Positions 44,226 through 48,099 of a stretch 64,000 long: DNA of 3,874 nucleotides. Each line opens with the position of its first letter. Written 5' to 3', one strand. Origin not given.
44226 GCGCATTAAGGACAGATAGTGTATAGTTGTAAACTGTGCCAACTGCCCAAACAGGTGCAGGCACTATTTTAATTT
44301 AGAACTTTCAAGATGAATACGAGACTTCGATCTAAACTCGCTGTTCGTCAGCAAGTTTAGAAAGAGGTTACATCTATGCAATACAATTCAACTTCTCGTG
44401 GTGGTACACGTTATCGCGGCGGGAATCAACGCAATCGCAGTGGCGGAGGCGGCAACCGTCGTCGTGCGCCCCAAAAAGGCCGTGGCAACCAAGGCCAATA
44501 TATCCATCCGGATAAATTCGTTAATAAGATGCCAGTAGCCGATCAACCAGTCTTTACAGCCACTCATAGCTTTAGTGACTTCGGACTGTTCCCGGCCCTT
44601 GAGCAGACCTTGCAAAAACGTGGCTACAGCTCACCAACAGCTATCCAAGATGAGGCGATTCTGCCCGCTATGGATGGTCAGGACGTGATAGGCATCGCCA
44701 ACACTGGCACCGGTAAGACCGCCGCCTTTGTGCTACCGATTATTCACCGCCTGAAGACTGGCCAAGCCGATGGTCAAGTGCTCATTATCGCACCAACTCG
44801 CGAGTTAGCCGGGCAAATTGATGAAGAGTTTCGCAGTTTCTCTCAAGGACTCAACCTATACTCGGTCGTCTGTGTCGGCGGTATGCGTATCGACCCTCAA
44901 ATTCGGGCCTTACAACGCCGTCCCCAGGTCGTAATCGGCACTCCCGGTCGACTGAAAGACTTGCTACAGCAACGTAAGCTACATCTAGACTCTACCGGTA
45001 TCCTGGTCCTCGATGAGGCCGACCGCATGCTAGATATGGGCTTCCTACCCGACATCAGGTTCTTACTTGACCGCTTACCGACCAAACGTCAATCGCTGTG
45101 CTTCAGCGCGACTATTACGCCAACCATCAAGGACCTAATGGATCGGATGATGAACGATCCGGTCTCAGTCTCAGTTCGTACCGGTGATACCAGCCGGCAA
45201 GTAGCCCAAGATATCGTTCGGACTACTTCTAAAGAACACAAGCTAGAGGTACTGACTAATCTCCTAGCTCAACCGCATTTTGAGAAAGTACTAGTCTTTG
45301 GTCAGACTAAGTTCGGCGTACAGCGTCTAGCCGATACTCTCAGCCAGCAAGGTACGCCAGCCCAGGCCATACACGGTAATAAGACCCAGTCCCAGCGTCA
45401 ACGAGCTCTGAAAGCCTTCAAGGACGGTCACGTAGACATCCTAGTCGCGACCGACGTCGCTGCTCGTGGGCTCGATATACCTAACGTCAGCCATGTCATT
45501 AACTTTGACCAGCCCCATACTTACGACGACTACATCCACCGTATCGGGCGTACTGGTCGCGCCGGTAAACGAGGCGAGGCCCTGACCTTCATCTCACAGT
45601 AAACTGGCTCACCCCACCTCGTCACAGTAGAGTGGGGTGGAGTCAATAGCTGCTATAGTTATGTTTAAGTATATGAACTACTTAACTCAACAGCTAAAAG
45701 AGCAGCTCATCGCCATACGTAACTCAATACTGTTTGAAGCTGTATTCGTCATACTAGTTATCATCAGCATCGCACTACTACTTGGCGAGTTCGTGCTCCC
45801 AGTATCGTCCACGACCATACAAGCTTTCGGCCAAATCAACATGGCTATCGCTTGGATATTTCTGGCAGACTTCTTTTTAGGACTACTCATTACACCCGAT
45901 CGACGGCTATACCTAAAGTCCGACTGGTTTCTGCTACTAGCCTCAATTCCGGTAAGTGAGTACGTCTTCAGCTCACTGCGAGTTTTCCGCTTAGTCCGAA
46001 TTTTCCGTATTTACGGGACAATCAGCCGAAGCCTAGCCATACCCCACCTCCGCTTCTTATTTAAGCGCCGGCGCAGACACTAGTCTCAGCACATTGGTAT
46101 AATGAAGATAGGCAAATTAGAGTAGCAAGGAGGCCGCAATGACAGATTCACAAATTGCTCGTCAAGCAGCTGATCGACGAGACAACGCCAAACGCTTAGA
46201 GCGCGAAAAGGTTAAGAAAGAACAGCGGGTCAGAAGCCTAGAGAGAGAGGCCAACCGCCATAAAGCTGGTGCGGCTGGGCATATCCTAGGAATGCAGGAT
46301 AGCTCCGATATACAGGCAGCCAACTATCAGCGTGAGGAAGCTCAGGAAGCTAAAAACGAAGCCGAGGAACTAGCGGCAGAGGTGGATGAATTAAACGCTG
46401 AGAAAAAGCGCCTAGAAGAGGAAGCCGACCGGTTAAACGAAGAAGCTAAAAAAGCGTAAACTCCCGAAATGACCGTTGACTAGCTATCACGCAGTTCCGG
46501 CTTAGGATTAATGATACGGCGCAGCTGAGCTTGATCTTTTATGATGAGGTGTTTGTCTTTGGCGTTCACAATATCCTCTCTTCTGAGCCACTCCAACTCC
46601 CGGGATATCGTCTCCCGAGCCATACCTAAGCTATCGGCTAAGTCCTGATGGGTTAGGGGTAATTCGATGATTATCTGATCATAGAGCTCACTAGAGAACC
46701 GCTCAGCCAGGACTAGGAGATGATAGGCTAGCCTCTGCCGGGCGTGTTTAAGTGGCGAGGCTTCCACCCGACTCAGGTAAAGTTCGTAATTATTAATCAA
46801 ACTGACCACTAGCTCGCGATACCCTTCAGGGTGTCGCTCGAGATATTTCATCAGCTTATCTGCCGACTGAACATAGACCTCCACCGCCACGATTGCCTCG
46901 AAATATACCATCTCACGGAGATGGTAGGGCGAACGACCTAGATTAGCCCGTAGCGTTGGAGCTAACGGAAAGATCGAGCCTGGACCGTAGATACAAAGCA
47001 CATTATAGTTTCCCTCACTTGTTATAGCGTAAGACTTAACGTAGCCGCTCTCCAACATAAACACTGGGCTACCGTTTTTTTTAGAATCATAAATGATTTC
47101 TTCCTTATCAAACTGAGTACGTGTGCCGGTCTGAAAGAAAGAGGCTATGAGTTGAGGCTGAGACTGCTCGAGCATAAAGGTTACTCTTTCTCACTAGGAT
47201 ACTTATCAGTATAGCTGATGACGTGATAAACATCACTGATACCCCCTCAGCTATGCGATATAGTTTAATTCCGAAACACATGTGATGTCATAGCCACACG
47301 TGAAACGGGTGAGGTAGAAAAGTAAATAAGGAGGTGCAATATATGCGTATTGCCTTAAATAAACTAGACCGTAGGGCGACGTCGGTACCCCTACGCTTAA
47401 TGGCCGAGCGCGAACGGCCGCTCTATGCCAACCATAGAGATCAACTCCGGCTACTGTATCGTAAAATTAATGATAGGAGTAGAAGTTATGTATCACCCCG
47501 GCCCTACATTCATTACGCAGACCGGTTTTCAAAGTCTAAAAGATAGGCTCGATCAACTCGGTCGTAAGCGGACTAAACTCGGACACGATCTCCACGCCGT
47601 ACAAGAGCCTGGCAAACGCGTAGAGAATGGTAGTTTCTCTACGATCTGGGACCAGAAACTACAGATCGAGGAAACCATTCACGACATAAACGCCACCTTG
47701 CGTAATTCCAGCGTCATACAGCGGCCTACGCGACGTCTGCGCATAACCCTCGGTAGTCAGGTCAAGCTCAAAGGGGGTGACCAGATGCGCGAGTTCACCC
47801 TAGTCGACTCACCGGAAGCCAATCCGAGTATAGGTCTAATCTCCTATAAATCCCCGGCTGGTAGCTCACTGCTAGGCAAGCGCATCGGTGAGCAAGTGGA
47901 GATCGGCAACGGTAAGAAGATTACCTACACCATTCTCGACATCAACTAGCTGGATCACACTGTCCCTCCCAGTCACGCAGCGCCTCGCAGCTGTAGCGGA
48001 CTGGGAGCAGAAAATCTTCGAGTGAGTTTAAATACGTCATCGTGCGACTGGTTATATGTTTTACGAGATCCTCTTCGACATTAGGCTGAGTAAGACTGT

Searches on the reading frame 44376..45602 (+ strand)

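Call 43: search_protein_families(library=pfam, proteins=[window:44376-45602:+], max_evalue=0.001)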
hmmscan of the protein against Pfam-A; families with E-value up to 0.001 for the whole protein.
window:44376-45602:+ (408 aa): 5 families
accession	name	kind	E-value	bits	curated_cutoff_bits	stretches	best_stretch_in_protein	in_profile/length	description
PF00270.35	DEAD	-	2.7e-49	167.5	26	1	88-253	1-166/167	DEAD/DEAH box helicase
PF00271.37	Helicase_C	-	8.4e-35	119.8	23.5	1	289-397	2-110/110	Helicase conserved C-terminal domain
PF04851.21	ResIII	-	6.8e-09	36.3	22.5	1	107-246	29-161/164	Type III restriction enzyme, res subunit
PF13245.12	AAA_19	-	3.3e-05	24.5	25.1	0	91-220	1-103/134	AAA domain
PF16203.11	ERCC3_RAD25_C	-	4.3e-05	23.4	27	1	301-399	59-154/248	ERCC3/RAD25/XPB C-terminal helicase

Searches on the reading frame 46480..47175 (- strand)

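Call 43: search_protein_families(library=pfam, proteins=[window:46480-47175:-], max_evalue=0.001)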
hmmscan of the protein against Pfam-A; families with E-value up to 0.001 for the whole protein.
window:46480-47175:- (231 aa): 4 families
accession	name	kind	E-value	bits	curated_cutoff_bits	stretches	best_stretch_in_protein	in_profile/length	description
PF13545.12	HTH_Crp_2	-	5.1e-17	62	27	1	147-221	1-70/70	Crp-like helix-turn-helix domain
PF00325.26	Crp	-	1.2e-07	31.8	21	1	172-200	1-29/32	Bacterial regulatory proteins, crp family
PF00027.35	cNMP_binding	-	3.7e-06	27.2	27.5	1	20-115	2-89/89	Cyclic nucleotide-binding domain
PF25213.1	HVO_A0261_N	-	4.9e-05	23.6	35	1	171-207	22-58/86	HVO_A0261 N-terminal domain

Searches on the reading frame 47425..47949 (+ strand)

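Call 43: search_protein_families(library=pfam, proteins=[window:47425-47949:+], max_evalue=0.001)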
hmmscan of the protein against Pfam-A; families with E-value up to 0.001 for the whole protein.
window:47425-47949:+ (174 aa): 2 families
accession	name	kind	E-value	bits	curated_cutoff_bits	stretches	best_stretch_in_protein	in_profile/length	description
PF01272.25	GreA_GreB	-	1.9e-15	57.1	26.9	1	106-174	5-76/77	Transcription elongation factor, GreA/GreB, C-term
PF03449.20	GreA_GreB_N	-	2.4e-06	28.1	24.5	1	29-97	2-71/71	Transcription elongation factor, N-terminal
